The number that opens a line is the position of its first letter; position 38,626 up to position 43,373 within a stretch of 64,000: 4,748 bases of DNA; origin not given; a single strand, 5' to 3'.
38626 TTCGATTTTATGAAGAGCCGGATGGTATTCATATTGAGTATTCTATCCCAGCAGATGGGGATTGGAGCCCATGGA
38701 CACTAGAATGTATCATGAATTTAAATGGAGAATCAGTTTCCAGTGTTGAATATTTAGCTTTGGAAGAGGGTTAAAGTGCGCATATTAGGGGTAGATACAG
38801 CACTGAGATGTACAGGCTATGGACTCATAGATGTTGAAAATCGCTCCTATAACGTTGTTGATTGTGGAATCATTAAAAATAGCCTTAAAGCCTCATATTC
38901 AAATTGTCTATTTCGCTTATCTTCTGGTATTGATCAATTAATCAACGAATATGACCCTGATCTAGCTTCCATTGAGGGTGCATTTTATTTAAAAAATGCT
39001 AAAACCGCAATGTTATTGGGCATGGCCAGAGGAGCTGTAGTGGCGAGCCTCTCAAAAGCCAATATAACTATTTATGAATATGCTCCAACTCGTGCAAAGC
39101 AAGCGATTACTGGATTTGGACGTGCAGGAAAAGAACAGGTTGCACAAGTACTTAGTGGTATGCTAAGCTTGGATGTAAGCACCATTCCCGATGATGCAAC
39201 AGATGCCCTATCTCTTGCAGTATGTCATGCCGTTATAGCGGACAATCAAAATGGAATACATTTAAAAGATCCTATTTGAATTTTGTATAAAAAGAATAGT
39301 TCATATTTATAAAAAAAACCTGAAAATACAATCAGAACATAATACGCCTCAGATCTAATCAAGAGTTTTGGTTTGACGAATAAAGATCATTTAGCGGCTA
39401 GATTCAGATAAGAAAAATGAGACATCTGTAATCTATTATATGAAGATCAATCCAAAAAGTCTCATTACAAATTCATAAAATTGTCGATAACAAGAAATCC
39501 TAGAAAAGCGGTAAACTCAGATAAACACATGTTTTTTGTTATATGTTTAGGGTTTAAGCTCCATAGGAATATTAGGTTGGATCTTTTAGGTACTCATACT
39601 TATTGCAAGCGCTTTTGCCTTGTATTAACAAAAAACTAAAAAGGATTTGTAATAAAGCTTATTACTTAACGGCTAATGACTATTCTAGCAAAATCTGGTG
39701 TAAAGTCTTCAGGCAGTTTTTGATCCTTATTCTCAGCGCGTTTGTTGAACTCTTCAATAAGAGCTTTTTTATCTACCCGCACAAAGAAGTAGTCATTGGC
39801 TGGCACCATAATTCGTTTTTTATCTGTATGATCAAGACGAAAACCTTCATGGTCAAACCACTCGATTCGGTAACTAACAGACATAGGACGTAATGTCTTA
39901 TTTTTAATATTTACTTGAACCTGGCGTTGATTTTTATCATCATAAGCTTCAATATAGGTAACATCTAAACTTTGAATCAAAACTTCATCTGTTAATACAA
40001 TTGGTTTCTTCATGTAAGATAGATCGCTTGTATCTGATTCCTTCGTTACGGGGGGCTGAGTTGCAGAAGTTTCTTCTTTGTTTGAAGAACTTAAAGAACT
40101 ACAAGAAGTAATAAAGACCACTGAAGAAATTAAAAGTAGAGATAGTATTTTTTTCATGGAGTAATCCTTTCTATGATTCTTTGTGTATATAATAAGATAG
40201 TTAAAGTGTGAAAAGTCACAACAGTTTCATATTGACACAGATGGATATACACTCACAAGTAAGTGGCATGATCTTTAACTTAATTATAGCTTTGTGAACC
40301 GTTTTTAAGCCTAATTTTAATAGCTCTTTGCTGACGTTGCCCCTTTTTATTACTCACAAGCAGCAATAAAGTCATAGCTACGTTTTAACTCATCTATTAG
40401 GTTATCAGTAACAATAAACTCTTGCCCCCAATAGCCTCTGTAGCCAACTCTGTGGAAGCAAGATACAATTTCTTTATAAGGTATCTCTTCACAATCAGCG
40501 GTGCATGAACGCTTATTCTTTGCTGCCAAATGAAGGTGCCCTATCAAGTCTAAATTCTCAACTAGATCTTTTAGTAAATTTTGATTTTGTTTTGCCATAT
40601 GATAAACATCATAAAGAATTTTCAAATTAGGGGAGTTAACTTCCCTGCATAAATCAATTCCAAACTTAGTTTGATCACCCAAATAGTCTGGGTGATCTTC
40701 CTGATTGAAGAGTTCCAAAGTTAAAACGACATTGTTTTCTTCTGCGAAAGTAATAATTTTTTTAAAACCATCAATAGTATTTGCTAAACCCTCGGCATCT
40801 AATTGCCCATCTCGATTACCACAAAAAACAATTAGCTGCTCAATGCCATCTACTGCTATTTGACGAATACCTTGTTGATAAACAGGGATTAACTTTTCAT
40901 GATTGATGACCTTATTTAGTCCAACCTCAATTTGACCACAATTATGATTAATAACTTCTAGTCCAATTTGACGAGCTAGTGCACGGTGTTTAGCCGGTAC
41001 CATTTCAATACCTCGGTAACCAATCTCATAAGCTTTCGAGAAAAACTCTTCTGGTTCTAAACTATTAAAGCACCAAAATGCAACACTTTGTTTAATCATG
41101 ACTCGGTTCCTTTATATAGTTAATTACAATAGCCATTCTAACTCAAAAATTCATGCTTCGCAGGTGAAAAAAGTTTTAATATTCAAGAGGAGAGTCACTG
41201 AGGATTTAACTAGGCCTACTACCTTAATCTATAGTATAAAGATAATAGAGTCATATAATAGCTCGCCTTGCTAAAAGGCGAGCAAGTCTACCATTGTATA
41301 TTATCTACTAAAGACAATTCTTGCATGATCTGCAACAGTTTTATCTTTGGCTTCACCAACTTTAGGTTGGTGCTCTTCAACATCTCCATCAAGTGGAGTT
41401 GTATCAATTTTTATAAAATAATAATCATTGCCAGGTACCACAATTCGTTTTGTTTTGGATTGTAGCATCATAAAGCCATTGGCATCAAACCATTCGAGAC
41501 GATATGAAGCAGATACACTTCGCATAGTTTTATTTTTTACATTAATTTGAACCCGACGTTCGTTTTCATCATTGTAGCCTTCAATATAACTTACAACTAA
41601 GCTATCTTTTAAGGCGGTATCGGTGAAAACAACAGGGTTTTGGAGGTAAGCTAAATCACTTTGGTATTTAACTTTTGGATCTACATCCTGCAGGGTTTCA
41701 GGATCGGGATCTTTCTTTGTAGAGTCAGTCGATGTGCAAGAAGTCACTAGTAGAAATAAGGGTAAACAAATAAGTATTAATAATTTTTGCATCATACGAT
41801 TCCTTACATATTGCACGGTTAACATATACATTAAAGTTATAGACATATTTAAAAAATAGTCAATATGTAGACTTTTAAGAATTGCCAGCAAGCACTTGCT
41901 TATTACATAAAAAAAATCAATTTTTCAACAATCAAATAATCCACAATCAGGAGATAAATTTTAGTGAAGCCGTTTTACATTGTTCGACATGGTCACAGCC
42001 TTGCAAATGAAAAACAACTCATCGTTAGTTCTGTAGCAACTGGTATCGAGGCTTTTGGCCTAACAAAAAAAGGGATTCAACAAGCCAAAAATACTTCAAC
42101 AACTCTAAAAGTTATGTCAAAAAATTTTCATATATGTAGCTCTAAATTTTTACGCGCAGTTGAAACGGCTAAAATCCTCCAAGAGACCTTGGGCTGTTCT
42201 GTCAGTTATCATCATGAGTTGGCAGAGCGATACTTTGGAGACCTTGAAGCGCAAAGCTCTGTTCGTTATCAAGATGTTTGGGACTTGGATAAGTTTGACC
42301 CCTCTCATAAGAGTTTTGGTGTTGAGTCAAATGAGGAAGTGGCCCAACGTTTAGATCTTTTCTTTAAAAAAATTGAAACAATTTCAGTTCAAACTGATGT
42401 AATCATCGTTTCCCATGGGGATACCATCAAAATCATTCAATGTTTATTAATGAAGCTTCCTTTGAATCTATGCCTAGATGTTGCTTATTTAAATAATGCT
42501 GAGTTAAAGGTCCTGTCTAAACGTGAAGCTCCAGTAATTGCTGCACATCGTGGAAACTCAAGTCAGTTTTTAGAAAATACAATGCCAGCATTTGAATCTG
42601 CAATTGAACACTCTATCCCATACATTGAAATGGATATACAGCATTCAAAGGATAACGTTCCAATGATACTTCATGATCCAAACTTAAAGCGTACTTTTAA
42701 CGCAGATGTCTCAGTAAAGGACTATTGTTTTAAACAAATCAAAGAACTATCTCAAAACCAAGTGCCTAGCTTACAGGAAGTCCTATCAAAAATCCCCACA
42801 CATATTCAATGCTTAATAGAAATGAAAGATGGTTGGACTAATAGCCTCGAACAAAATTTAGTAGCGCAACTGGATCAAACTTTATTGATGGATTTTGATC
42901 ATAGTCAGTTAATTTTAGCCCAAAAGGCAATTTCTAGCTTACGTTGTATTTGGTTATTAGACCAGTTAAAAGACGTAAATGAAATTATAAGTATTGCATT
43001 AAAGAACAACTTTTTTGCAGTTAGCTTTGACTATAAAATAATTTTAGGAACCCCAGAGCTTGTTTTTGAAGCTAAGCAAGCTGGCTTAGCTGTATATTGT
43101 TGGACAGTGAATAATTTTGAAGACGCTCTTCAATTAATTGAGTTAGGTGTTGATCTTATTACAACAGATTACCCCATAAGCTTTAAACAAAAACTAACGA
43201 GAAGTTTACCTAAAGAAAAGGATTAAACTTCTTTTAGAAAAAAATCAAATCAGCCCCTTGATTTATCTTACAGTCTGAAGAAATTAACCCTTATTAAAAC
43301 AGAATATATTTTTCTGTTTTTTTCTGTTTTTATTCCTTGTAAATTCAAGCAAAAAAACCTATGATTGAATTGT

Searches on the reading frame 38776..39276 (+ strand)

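Call 32: search_protein_families(library=pfam, proteins=[window:38776-39276:+], max_evalue=0.001)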
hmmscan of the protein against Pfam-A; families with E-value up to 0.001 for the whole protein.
window:38776-39276:+ (167 aa): 1 family
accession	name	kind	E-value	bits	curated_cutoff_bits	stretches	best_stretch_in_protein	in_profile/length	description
PF02075.23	RuvC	-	1.8e-35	122.5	22.2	1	3-151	1-148/148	Crossover junction endodeoxyribonuclease RuvC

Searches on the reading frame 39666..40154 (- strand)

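Call 32: search_protein_families(library=pfam, proteins=[window:39666-40154:-], max_evalue=0.001)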
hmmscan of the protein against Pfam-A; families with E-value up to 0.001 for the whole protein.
window:39666-40154:- (162 aa): 1 family
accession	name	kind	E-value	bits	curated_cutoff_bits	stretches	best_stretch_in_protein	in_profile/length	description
PF07233.18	DUF1425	-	8e-10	38.9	28.3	1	52-121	3-74/96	Protein of unknown function (DUF1425)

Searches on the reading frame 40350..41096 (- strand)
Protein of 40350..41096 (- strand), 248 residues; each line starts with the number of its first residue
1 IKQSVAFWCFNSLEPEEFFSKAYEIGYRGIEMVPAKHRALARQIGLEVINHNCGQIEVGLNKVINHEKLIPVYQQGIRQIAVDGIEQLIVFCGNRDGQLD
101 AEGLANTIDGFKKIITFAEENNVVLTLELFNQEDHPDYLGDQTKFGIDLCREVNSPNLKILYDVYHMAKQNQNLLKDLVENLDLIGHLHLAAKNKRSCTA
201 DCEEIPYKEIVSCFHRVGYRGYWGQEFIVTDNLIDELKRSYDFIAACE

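Call 32: search_protein_families(library=pfam, proteins=[window:40350-41096:-], max_evalue=0.001)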
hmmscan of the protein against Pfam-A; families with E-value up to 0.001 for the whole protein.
window:40350-41096:- (248 aa): 1 family
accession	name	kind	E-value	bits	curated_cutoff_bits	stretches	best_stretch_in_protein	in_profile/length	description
PF01261.30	AP_endonuc_2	-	8.3e-20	72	31.1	1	20-244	2-246/249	Xylose isomerase-like TIM barrel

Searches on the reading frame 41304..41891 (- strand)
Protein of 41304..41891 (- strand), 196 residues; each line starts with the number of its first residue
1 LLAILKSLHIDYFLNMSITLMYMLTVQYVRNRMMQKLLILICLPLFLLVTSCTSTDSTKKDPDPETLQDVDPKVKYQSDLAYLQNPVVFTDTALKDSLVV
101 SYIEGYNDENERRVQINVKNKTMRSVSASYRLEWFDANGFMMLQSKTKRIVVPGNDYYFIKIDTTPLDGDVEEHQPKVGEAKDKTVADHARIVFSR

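Call 5: search_protein_families(library=pfam, proteins=[window:41304-41891:-], max_evalue=0.01)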
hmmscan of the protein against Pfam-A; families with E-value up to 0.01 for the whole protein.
window:41304-41891:- (196 aa): 2 families
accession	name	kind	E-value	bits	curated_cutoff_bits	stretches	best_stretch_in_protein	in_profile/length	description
PF07233.18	DUF1425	-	2.8e-08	34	28.3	1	87-156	3-74/96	Protein of unknown function (DUF1425)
PF17304.8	OM14_C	-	0.00031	21.6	26.1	1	83-124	3-43/70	Mitochondrial outer membrane protein OM14, C-terminal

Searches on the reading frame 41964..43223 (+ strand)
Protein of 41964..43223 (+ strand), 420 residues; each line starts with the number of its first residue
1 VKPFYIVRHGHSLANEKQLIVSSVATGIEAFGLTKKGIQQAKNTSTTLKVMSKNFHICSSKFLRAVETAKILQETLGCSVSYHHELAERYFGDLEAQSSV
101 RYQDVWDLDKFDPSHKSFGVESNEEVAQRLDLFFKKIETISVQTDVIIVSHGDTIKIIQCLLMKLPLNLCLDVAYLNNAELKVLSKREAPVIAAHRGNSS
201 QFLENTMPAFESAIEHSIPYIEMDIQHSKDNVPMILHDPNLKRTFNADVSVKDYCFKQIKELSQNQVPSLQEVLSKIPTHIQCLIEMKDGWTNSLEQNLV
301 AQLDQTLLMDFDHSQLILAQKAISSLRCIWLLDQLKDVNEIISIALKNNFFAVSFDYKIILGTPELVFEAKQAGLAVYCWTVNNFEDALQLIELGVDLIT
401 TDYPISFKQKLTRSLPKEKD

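Call 5: search_protein_families(library=pfam, proteins=[window:41964-43223:+], max_evalue=0.01)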
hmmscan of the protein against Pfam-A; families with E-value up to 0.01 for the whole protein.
window:41964-43223:+ (420 aa): 3 families
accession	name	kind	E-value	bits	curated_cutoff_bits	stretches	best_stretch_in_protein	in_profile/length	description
PF03009.23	GDPD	-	3.8e-38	132.4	23.6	1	195-404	1-242/244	Glycerophosphoryl diester phosphodiesterase family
PF00300.27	His_Phos_1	-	4e-28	98.9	21.7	1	4-185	1-180/194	Histidine phosphatase superfamily (branch 1)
PF13653.12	GDPD_2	-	0.00076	20.3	27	1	377-404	2-29/30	Glycerophosphoryl diester phosphodiesterase family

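Call 44: find_related_loci(query=window:41964-43223:+, collection=metagenome_contigs, flank=4000)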
Query window:41964-43223:+ (420 aa) in metagenome_contigs; peptide patterns used: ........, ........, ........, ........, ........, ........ (x = any residue, [..] = any of these).
18 stretches matched a pattern; 2 encode a relative of the query (tblastn E <= 1e-3); 2 distinct loci.
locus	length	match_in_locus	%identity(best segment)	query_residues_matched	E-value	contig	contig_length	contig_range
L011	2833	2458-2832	42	4-126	6e-27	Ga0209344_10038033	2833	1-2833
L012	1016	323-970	31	4-182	8e-22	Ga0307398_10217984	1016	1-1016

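Call 45: find_homologous_proteins(query=window:41964-43223:+, max_evalue=1e-40)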
Query window:41964-43223:+ (420 aa): 2 proteins with E <= 1e-40 among 4242 candidates.
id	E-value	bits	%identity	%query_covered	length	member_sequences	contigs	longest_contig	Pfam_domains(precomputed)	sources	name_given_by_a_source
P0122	1.7e-276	934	100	100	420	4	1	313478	PF00300.28,PF03009.24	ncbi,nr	ncbi:MAG: histidine phosphatase family protein [Lentisphaeria bacterium]|nr:histidine phosphatase fa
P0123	4.4e-76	275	38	98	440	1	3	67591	PF00300.28,PF03009.24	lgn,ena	-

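Call 46: find_encoding_contigs(protein=P0123, flank=8000, max_places=3)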
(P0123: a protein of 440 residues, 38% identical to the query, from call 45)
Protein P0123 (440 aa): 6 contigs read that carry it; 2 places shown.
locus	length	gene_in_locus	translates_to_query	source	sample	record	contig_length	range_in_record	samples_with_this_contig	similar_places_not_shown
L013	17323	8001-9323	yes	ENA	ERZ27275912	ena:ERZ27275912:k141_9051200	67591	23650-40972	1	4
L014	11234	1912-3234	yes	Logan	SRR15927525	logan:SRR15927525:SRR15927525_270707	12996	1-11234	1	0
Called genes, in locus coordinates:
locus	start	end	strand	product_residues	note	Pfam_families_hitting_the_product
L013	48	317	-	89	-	PF13490:zf-HC2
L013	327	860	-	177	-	PF07638:Sigma70_ECF, PF04542:Sigma70_r2, PF05263:DUF722 (faint), PF08281:Sigma70_r4_2, PF04545:Sigma70_r4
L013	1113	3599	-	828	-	PF00487:FA_desaturase, PF00301:Rubredoxin, PF01266:DAO (faint), PF07992:Pyr_redox_2, PF13738:Pyr_redox_3, PF00070:Pyr_redox, PF18113:Rbx_binding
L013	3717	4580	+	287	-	PF00165:HTH_AraC (faint), PF12833:HTH_18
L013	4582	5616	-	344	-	PF18914:DUF5666 (faint)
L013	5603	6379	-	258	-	PF20112:DUF6502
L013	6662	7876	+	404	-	PF10591:SPARC_Ca_bdg (faint), PF00036:EF-hand_1 (faint), PF13405:EF-hand_6 (faint), PF13202:EF-hand_5 (faint), PF13499:EF-hand_7 (weak)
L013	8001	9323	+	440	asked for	PF00300:His_Phos_1, PF03009:GDPD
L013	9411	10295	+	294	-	PF05721:PhyH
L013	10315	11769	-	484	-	PF00072:Response_reg, PF00158:Sigma54_activat, PF14532:Sigma54_activ_2, PF07728:AAA_5, PF25601:AAA_lid_14, PF02954:HTH_8 (weak)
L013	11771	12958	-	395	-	PF00989:PAS, PF08448:PAS_4, PF13426:PAS_9, PF08447:PAS_3, PF02518:HATPase_c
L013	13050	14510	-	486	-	PF00072:Response_reg (faint), PF02518:HATPase_c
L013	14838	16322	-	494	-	PF00479:G6PD_N, PF02781:G6PD_C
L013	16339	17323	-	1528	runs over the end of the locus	PF01039:Carboxyl_trans, PF03255:ACCA, PF00289:Biotin_carb_N, PF02222:ATP-grasp, PF02786:CPSase_L_D2, PF07478:Dala_Dala_lig_C (weak), PF02785:Biotin_carb_C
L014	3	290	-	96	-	?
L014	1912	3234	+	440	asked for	PF00300:His_Phos_1, PF03009:GDPD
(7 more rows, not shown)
